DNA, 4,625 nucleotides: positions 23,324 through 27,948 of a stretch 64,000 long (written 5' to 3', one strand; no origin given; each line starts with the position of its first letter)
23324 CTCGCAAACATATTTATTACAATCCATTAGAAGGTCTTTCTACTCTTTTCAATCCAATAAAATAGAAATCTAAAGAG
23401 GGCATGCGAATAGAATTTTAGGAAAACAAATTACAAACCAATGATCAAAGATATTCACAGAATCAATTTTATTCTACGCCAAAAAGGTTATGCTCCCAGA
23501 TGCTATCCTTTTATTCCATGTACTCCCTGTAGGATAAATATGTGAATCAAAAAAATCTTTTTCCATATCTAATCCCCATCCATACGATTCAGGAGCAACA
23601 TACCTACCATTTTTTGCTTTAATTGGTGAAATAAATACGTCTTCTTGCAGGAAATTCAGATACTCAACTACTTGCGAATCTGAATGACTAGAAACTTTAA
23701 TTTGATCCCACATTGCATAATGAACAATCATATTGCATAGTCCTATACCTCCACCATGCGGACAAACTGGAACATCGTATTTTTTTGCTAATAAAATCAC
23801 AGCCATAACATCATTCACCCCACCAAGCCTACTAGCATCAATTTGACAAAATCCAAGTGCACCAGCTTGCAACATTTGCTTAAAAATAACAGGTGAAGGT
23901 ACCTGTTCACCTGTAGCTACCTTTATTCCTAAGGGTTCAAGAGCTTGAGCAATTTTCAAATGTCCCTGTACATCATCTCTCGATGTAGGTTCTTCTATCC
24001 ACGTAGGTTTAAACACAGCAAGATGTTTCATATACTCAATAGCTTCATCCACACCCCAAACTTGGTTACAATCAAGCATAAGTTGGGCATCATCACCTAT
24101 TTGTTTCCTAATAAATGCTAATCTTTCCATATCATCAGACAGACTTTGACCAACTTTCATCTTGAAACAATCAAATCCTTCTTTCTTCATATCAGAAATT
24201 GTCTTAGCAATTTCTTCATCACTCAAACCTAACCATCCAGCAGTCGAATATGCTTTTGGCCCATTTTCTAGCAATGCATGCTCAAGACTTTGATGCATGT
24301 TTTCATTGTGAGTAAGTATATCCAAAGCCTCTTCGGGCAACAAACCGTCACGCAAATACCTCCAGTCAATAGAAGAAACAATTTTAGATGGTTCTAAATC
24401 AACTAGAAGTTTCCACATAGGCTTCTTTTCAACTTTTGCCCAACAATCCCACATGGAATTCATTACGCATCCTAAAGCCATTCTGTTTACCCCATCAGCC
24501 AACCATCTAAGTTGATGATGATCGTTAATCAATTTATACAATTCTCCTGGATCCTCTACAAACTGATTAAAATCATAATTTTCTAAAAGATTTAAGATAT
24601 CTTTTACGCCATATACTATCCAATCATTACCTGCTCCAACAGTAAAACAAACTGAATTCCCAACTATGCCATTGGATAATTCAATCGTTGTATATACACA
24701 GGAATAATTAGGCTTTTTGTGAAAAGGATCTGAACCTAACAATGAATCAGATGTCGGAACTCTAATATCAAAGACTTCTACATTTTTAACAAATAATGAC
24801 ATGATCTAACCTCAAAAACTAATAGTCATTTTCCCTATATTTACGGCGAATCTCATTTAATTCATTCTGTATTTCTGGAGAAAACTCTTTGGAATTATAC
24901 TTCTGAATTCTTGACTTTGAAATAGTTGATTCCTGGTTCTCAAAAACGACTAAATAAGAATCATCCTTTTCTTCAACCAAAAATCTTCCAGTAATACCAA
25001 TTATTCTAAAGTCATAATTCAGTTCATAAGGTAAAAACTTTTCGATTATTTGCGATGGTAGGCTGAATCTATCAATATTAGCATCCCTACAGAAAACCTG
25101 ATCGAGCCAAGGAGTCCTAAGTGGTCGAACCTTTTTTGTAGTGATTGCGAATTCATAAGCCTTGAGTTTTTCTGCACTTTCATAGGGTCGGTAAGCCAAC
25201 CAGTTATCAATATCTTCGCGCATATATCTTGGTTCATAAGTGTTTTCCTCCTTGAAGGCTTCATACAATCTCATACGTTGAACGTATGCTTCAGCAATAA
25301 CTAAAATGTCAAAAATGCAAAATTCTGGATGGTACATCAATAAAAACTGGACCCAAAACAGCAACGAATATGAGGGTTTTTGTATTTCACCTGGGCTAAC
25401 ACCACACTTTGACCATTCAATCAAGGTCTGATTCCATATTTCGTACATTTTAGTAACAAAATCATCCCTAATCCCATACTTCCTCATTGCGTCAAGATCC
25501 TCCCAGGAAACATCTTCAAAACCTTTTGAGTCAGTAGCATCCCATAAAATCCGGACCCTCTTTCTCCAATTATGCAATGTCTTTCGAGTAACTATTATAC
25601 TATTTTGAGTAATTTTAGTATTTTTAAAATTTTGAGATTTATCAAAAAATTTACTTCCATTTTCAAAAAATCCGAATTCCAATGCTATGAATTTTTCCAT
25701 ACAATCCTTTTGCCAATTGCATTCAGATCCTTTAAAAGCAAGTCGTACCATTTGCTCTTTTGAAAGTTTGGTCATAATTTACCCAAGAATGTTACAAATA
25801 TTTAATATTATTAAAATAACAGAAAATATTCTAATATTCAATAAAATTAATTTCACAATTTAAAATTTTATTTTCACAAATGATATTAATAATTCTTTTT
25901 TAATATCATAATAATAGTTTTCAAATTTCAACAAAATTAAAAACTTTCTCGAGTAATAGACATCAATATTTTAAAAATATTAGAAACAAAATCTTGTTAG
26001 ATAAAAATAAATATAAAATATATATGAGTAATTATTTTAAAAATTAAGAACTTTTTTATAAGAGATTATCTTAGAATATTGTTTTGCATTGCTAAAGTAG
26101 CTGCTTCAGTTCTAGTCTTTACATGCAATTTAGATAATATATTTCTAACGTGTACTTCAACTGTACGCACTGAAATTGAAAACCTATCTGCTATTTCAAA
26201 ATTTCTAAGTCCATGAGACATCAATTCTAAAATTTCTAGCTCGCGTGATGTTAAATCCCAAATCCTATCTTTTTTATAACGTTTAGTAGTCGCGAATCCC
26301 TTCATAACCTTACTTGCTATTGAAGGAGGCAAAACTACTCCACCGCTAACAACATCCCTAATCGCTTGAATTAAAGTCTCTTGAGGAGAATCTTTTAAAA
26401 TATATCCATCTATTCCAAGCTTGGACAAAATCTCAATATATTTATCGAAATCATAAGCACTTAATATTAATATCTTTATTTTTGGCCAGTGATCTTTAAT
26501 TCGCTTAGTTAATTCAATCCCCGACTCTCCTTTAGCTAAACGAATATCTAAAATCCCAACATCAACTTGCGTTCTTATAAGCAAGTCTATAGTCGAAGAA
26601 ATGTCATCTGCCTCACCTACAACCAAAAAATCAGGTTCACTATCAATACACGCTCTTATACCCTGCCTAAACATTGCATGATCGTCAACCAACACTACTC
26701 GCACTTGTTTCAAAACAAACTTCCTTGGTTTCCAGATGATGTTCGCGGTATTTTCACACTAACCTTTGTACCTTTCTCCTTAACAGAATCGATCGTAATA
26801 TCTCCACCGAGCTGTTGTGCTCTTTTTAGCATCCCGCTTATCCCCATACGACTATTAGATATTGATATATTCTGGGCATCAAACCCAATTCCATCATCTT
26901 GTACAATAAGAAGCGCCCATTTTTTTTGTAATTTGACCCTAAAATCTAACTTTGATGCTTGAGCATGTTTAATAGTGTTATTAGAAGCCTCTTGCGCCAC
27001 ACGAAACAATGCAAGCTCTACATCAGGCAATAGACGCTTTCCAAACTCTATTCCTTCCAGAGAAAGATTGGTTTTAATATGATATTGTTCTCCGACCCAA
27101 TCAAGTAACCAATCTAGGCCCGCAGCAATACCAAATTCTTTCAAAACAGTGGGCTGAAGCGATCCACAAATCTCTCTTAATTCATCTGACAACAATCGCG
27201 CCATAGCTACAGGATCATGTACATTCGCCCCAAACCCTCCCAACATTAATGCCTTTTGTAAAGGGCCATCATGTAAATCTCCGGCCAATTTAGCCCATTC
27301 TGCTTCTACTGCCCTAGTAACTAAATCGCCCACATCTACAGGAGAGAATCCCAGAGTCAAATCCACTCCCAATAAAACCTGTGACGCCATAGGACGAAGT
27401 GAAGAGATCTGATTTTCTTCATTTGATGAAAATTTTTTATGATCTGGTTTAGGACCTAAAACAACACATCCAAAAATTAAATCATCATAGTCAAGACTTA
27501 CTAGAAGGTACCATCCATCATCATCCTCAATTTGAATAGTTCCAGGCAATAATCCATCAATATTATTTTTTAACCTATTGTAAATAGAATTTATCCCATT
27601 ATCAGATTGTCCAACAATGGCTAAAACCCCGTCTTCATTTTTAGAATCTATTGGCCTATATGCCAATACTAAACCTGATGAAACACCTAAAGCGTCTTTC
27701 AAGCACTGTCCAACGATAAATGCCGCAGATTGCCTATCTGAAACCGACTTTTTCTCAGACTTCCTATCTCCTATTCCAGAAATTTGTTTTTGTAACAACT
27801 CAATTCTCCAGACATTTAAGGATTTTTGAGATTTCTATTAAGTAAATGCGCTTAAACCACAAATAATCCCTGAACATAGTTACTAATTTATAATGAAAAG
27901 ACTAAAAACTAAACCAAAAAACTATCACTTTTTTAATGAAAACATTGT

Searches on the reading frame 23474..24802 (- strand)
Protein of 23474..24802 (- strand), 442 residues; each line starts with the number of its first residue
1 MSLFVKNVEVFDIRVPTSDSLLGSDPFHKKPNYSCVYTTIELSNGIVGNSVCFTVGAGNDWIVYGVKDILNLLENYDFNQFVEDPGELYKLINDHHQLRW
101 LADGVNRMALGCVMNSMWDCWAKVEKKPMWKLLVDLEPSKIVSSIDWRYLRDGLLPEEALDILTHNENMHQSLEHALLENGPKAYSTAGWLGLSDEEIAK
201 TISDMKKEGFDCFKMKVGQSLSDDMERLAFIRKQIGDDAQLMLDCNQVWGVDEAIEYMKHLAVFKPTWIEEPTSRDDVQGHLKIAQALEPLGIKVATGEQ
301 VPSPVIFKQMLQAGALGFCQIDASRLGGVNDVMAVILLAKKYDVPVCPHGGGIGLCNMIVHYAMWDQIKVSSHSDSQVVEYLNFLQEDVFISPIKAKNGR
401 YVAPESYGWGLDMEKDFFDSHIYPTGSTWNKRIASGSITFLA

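Call 10: search_protein_families(library=pfam, proteins=[window:23474-24802:-], max_evalue=0.01)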
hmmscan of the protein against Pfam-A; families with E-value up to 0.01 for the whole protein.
window:23474-24802:- (442 aa): 2 families
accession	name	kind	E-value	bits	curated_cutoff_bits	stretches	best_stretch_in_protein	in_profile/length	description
PF13378.12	MR_MLE_C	-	2.8e-54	184.6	29.4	1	199-416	3-218/219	Enolase C-terminal domain-like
PF02746.21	MR_MLE_N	-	0.0027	18.3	22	1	34-133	27-116/117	Mandelate racemase / muconate lactonizing enzyme, N-terminal domain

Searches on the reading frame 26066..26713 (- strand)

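Call 69: search_protein_families(library=pfam, max_evalue=0.000001, proteins=[window:26066-26713:-])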
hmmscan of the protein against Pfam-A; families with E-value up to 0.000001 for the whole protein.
window:26066-26713:- (215 aa): 2 families
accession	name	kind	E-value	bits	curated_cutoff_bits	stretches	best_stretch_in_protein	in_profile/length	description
PF00072.30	Response_reg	-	3.3e-22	79.2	30.2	1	6-119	1-111/111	Response regulator receiver domain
PF00196.25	GerE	-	2.8e-18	65.7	23.5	1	154-208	3-57/57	Bacterial regulatory proteins, luxR family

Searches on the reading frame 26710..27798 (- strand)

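Call 69: search_protein_families(library=pfam, max_evalue=0.000001, proteins=[window:26710-27798:-])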
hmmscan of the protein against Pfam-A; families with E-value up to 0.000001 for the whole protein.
window:26710-27798:- (362 aa): 1 family
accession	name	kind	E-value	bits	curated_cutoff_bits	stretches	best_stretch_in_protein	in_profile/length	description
PF02518.31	HATPase_c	-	4.4e-13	50.1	26.4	1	261-353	3-110/111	Histidine kinase-, DNA gyrase B-, and HSP90-like ATPase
